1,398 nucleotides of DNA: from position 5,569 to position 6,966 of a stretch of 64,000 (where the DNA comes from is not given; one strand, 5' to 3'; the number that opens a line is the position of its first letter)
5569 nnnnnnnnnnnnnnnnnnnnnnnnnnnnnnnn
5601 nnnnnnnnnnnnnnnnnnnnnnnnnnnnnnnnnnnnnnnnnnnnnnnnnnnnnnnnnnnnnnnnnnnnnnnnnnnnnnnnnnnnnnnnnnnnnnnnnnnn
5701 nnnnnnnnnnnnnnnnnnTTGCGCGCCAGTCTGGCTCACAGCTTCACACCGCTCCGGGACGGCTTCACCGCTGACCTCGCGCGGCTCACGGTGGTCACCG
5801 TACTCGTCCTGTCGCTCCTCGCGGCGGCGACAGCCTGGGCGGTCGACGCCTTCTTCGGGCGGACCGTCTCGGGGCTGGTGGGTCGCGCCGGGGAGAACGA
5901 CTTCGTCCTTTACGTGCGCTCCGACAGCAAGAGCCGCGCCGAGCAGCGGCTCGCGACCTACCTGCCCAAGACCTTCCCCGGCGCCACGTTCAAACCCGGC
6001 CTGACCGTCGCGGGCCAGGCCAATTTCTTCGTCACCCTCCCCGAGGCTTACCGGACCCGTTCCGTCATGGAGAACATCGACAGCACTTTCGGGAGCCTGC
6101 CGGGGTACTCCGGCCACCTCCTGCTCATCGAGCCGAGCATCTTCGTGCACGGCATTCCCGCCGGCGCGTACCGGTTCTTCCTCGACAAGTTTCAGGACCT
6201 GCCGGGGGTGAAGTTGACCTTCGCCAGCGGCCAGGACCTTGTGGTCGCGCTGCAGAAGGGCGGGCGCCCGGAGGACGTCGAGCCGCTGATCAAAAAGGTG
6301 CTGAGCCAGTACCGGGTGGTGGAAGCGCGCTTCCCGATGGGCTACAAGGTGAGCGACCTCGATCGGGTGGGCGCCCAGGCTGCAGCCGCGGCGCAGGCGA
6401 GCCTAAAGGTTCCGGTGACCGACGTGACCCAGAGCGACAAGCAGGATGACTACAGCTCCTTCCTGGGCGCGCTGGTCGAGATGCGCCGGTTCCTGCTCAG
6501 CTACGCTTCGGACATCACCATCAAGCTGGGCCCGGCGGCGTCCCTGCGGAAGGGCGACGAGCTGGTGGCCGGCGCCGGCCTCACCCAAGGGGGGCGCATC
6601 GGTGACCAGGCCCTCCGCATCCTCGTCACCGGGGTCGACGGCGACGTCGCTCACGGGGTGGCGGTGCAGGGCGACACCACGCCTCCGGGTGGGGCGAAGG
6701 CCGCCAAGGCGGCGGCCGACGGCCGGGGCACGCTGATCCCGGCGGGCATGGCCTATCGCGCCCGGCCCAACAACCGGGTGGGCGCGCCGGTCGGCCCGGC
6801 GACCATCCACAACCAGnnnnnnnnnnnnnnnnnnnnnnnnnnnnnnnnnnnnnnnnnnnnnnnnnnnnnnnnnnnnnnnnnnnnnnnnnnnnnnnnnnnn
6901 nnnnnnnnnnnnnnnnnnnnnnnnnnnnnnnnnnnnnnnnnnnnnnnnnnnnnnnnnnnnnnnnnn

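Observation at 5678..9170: Orphan ABC-type module with a ~620-aa extracytoplasmic coiled-coil domain inside the LPS transport/biosynthesis locus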

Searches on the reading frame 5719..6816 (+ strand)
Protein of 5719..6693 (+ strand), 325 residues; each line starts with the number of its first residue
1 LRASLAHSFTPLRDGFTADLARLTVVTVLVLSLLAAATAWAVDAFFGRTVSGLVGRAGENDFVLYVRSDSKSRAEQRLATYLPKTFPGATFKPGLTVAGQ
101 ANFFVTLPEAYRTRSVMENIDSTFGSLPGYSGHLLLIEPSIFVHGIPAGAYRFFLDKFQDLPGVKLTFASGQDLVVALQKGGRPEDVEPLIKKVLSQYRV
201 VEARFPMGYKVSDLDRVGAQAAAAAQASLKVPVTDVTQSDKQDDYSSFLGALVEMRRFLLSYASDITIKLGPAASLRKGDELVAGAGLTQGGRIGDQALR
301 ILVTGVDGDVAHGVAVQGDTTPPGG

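Call 13: search_protein_families(library=pfam, proteins=[window:5719-6693:+], max_evalue=10)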
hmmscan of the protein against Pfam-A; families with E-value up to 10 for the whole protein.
seq(325 aa): 1 family
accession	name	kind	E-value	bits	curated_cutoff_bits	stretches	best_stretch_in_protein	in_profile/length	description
PF00584.25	SecE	-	0.38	11.2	22.7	1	24-53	25-54/55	SecE/Sec61-gamma subunits of protein translocation complex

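Call 61: search_protein_families(library=pfam, alignment_id=A4, max_evalue=1)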
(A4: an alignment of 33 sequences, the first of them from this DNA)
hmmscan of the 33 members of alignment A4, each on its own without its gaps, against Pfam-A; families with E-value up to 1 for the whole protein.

A. member 1, seq(317 aa): 0 families

B. families by the number of members that match (of 33 scanned): 26 families (the first 25 are shown)
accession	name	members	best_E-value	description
PF03927.19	NapD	2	0.026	NapD protein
PF07426.16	Dynactin_p22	1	0.00046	Dynactin subunit p22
PF20748.2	RecJ_C_Deinoc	1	0.0044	RecJ C-terminal domain, Deinococci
PF14877.11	mIF3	1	0.0081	Mitochondrial translation initiation factor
PF11099.14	M11L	1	0.021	Apoptosis regulator M11L like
PF19419.5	DUF5983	1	0.03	Family of unknown function (DUF5983) C-terminal domain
PF01037.27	AsnC_trans_reg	1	0.039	Lrp/AsnC ligand binding domain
PF12631.12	MnmE_helical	1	0.04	MnmE helical domain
PF14591.11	AF0941-like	1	0.045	AF0941-like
PF22341.1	GSPE_N1E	1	0.051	GSPII protein E, N1E domain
PF11488.14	Lge1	1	0.065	Transcriptional regulatory protein LGE1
PF17758.7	Prot_ATP_ID_OB_N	1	0.094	Proteasomal ATPase OB N-terminal domain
PF23321.1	R1_ABCA1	1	0.1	ABCA1-like, C-terminal R1 regulatory domain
PF10901.13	DUF2690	1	0.1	Protein of unknown function (DUF2690)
PF16524.11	RisS_PPD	1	0.11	Periplasmic domain of Sensor histidine kinase RisS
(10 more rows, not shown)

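Call 62: search_solved_structures(query=A4, max_evalue=10, show_alignments=0)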
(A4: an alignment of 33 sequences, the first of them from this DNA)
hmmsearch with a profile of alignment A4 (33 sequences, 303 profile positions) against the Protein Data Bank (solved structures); distinct sequences matched with E-value up to 10: 19.
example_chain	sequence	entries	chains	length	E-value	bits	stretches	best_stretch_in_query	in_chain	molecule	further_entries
4hhu_A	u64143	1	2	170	0.00052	22.7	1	92-150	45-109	OR280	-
5cw9_A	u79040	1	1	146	0.0086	18.7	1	153-225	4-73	De novo designed ferredoxin-ferredoxin domain insertion protein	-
4ky3_A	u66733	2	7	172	0.036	16.7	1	133-223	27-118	designed protein OR327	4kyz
4ney_A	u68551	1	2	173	0.086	15.4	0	92-148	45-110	Engineered protein OR277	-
4nez_A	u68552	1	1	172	0.13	14.9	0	92-148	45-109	Engineered protein OR276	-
2kl8_A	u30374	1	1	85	0.24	14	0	193-223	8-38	OR15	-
4lx4_A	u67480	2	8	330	0.36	13.4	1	65-114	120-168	Endoglucanase(Endo-1,4-beta-glucanase)protein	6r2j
6iwb_A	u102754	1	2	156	0.38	13.3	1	136-226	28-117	Apolipoprotein E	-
2mtl_A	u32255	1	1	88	0.39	13.3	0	193-225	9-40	De novo designed protein FR55 OR109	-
6ner_A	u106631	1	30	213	0.48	13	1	243-297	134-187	BMC-H tandem fusion protein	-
2e1a_A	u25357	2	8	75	0.54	12.8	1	8-34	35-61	75aa long hypothetical regulatory protein AsnC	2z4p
2mja_A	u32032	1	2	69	0.68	12.5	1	110-148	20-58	Rhomboid protease GlpG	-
2cvi_A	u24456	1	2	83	0.68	12.5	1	8-34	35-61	75aa long hypothetical regulatory protein AsnC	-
2lep_A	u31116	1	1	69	0.79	12.3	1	110-148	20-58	Rhomboid protease glpG 1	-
1gs9_A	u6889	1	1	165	0.82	12.2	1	136-225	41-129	APOLIPOPROTEIN E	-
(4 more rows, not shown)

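Call 67: predict_structure(alignment_id=A4)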
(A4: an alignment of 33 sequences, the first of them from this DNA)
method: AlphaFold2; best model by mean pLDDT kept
length: 317 residues; sequences in the alignment: 33
mean_pLDDT: 90.0   pTM: 0.61
mean pLDDT of the five models: 90.0, 89.7, 89.3, 88.1, 88.0
residues with pLDDT >= 90: 232; 70-90: 53; 50-70: 32; < 50: 0
segments of 3 or more residues with pLDDT < 50: none
pLDDT, mean of each block of 10 residues (from residue 1): 72 97 98 97 95 97 96 95 95 93 95 98 96 96 96 87 89 95 87 58 76 87 96 94 94 96 92 64 65 94 96 88
secondary structure, 60 per line:
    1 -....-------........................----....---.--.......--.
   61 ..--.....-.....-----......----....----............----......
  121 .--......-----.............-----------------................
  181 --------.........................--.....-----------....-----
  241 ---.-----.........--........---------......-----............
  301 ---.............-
elements in order: H2-5 E13-18 H19-36 E41-44 E51-57 H65-69 H71-75 E81-86 E91-94 H99-110 E115-121 E124-129 H135-147 H165-180 H189-213 E216-220 E232-235 E250-258 E261-268 H278-283 E289-300 E304-316

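Call 78: fold_search(model_id=the predicted structure, library=pdb)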
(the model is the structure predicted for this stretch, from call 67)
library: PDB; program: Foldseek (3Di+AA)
matches with E <= 10: 1334; with E <= 0.001: 0
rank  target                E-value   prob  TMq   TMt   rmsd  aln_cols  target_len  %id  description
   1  5yei_A                2.3e-03  0.98  0.18  0.15  12.7       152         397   11  Mechanistic insight into the regulation of Pseudomonas aeruginosa aspartate kinase (released 2018-08-29)
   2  5yei_B                6.8e-03  0.96  0.19  0.33  13.0       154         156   10  Mechanistic insight into the regulation of Pseudomonas aeruginosa aspartate kinase (released 2018-08-29)
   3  4hhu_A                8.1e-03  0.98  0.20  0.32   8.4       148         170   16  Crystal Structure of Engineered Protein. Northeast Structural Genomics Consortium Target OR280. (released 2012-10-24)
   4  3ab4_C                9.1e-03  0.89  0.17  0.15  12.4       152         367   13  Crystal structure of feedback inhibition resistant mutant of aspartate kinase from Corynebacterium glutamicum in compl (released 2010-06-23)
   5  5yei_F                1.2e-02  0.92  0.19  0.33  12.6       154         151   10  Mechanistic insight into the regulation of Pseudomonas aeruginosa aspartate kinase (released 2018-08-29)
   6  3aaw_C                1.3e-02  0.90  0.18  0.15  12.4       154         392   14  Crystal structure of aspartate kinase from Corynebacterium glutamicum in complex with lysine and threonine (released 2010-06-23)
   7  4nez                  1.6e-02  0.96  0.19  0.33  11.8       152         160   14  Crystal Structure of an engineered protein with ferredoxin fold, Northeast Structural Genomics Consortium (NESG) Target  (released 2014-01-15)
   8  3ab2_C                1.6e-02  0.82  0.17  0.15  12.5       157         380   11  Crystal structure of aspartate kinase from Corynebacterium glutamicum in complex with threonine (released 2010-06-23)
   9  4go5                  2.2e-02  0.84  0.18  0.31  12.8       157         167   13  The regulatory subunit of aspartate kinase from Mycobacterium tuberculosis (released 2012-09-05)
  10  2rop_MODEL_1_A        2.2e-02  0.77  0.16  0.32  15.4       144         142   11  Solution structure of domains 3 and 4 of human ATP7B (released 2008-10-21)
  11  3ab4_B                2.2e-02  0.66  0.17  0.28  12.7       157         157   11  Crystal structure of feedback inhibition resistant mutant of aspartate kinase from Corynebacterium glutamicum in compl (released 2010-06-23)
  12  3aaw_D                2.5e-02  0.82  0.18  0.31  13.0       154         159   14  Crystal structure of aspartate kinase from Corynebacterium glutamicum in complex with lysine and threonine (released 2010-06-23)
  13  2anr_A                2.7e-02  0.54  0.15  0.26  13.9       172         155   17  Crystal structure (II) of Nova-1 KH1/KH2 domain tandem with 25nt RNA hairpin (released 2006-10-24)
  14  3s1t_A                2.8e-02  0.80  0.18  0.32  12.8       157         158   10  Structure of the regulatory domain of aspartokinase (Rv3709c; AK-beta) in complex with threonine from Mycobacterium tu (released 2012-06-13)
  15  5gt8_A                2.8e-02  0.18  0.15  0.17  21.9       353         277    9  Crystal Structure of apo-CASTOR1 (released 2017-08-23)
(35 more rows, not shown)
